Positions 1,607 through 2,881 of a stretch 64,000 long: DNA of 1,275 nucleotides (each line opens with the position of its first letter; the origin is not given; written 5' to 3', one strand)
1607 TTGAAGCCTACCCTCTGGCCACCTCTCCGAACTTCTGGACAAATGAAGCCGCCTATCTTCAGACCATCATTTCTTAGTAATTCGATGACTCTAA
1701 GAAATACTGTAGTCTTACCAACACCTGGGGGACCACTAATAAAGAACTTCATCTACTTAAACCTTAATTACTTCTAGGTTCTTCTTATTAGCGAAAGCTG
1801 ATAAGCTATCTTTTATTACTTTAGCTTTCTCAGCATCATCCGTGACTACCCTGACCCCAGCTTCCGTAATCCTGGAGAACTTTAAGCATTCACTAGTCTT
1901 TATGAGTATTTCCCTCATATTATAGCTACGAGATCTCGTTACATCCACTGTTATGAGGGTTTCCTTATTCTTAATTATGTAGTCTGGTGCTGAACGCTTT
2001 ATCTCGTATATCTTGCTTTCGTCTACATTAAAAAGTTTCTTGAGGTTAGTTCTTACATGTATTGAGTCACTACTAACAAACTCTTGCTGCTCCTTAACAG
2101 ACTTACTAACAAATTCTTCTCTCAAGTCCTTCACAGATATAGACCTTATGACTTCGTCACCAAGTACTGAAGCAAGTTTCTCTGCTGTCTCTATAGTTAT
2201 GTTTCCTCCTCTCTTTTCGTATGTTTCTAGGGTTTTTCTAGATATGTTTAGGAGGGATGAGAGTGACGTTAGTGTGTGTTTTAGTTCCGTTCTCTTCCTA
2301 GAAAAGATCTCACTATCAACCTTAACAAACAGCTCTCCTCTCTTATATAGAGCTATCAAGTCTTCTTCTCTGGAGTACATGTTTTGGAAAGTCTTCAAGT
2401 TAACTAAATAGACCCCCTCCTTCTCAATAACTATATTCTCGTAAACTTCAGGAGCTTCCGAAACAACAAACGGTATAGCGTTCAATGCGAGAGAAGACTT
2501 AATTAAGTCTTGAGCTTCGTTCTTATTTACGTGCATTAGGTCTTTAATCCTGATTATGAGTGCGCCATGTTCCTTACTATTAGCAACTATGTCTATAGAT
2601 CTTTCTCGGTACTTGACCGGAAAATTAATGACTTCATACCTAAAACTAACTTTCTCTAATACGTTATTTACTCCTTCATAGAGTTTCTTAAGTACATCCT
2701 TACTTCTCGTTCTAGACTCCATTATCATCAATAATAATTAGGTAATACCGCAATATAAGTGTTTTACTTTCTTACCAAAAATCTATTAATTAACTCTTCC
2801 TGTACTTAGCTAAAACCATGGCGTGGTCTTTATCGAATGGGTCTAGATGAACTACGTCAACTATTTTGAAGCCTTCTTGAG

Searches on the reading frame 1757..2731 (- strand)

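Call 79: search_protein_families(library=pfam, proteins=[window:1757-2731:-], max_evalue=0.00001)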
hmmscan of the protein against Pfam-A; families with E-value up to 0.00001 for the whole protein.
window:1757-2731:- (324 aa): 1 family
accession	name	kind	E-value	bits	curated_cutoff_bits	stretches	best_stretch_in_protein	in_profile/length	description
PF01381.28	HTH_3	-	9.2e-06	26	23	0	146-191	4-49/55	Helix-turn-helix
